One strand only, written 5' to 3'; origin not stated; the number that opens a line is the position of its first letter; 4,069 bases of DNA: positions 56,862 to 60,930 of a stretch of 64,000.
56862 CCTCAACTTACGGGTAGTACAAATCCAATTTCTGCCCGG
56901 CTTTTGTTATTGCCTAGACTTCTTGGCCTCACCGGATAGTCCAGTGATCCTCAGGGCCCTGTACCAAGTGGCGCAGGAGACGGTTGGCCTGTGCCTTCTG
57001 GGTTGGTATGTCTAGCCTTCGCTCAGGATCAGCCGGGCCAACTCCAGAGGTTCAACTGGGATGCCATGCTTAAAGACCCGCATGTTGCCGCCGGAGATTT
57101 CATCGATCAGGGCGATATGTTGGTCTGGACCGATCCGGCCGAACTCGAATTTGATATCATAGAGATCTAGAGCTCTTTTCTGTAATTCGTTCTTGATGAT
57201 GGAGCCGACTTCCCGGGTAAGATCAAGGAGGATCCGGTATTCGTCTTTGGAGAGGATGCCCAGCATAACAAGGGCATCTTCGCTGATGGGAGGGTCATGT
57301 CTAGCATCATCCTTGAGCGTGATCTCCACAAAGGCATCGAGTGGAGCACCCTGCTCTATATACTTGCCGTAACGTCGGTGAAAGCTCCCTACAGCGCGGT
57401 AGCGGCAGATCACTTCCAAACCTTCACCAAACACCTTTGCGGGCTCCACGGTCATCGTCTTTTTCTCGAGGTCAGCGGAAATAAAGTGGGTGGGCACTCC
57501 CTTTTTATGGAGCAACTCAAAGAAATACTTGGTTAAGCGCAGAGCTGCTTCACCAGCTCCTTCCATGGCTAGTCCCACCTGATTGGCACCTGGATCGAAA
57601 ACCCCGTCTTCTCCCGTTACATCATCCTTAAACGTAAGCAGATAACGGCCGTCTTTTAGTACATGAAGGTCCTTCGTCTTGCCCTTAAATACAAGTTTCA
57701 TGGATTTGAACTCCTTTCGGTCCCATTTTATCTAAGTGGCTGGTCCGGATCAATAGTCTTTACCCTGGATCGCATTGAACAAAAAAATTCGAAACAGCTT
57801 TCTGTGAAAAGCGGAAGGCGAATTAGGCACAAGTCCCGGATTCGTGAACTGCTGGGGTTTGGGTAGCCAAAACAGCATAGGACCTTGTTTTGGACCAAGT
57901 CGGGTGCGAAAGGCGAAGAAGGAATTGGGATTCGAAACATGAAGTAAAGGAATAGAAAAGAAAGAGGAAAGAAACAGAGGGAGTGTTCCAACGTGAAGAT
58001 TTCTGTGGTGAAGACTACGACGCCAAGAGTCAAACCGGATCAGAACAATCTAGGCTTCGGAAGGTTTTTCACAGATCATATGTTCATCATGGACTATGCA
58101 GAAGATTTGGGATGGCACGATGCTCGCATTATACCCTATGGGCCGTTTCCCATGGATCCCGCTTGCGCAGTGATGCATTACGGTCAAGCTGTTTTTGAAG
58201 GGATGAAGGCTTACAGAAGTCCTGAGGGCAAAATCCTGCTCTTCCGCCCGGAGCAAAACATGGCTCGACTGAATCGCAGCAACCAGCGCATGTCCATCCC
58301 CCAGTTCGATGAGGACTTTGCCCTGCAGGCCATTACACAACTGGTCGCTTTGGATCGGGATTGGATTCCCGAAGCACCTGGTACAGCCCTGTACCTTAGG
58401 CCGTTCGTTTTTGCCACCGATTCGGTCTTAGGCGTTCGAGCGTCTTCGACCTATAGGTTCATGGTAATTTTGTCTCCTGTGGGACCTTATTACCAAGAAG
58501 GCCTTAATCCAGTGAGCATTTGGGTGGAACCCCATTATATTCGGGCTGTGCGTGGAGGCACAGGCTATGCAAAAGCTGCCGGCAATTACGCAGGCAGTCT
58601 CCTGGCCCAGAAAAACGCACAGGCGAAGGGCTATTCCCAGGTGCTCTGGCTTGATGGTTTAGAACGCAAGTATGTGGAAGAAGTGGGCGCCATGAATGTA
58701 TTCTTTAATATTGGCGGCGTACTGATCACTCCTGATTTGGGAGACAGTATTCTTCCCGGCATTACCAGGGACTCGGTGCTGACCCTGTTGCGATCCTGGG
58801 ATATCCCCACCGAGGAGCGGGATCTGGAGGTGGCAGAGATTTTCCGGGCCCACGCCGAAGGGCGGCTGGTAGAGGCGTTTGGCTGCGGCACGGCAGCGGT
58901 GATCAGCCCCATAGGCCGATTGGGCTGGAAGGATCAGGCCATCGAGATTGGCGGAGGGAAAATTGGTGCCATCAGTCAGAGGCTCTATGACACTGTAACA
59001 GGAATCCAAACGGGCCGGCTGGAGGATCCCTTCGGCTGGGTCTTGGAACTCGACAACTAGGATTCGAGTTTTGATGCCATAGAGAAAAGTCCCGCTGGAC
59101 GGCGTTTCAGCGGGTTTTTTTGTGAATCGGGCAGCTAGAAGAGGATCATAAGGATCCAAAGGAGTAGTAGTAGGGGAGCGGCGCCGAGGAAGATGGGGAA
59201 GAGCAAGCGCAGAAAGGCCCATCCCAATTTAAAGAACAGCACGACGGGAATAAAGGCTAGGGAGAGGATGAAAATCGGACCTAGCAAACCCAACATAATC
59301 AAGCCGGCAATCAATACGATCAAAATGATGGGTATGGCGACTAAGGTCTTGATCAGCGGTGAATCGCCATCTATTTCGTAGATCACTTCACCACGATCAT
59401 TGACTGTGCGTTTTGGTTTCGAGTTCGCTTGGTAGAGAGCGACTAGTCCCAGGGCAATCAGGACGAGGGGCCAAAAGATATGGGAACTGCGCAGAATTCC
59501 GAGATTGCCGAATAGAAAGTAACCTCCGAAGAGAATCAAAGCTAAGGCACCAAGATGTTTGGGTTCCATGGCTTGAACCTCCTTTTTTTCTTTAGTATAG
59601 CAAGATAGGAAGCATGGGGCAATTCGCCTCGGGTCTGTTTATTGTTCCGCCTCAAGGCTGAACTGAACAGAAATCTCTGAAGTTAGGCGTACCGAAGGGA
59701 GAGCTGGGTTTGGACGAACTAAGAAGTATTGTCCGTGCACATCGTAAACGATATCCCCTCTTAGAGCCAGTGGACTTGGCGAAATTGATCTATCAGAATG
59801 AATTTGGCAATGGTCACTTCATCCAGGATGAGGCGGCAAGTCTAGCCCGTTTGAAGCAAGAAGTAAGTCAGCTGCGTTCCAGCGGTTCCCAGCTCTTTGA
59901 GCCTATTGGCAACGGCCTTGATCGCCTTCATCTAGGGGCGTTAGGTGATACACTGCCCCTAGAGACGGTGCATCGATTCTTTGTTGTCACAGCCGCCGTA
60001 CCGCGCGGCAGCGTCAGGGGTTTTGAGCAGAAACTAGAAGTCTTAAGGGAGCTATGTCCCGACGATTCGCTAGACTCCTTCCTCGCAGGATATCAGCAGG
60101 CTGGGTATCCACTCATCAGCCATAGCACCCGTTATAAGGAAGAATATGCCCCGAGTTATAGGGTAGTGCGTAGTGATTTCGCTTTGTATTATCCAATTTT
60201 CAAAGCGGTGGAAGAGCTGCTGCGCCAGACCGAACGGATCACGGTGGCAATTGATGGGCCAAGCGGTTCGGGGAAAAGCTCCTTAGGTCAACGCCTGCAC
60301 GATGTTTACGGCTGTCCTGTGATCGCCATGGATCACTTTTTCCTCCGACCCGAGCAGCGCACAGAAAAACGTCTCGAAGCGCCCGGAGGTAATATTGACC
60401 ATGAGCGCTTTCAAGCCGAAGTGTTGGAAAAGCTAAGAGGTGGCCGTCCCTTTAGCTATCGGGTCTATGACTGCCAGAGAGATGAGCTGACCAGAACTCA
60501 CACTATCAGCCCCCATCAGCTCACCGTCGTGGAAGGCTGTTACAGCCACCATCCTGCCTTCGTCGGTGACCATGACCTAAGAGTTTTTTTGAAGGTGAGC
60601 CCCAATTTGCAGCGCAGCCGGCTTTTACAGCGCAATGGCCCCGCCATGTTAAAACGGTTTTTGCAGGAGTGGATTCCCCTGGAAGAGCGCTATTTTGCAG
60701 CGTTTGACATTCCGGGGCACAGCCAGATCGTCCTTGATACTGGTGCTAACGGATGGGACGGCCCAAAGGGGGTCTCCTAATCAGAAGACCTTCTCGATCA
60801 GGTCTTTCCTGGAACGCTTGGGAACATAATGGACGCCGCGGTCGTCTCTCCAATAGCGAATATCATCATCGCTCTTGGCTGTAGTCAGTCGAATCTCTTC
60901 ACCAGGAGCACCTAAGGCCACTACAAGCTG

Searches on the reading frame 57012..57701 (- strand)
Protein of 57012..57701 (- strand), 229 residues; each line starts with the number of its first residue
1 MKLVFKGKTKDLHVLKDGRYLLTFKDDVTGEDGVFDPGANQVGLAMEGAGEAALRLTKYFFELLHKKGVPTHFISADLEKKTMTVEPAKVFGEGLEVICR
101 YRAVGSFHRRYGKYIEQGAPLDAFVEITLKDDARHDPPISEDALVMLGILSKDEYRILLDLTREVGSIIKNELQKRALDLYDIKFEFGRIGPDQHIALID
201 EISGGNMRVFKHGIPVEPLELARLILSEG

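Call 71: search_protein_families(library=pfam, proteins=[window:57012-57701:-], max_evalue=0.00001)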
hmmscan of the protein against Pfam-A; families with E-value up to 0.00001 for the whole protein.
window:57012-57701:- (229 aa): 1 family
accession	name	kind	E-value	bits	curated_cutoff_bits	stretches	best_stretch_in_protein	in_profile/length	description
PF01259.24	SAICAR_synt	-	2.4e-34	119.6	20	1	4-211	2-198/233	SAICAR synthetase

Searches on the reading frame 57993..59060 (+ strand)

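Call 71: search_protein_families(library=pfam, proteins=[window:57993-59060:+], max_evalue=0.00001)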
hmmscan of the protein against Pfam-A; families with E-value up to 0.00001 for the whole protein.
window:57993-59060:+ (355 aa): 1 family
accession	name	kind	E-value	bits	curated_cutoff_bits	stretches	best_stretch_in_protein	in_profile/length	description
PF01063.24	Aminotran_4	-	5.6e-34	118.4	28.5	1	67-308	2-221/223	Amino-transferase class IV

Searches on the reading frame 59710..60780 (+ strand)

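Call 71: search_protein_families(library=pfam, proteins=[window:59710-60780:+], max_evalue=0.00001)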
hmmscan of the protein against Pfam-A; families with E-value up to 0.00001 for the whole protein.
window:59710-60780:+ (356 aa): 1 family
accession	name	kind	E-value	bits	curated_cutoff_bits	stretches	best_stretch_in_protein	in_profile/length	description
PF00485.24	PRK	-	1.8e-07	31.6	22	1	179-308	2-149/196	Phosphoribulokinase / Uridine kinase family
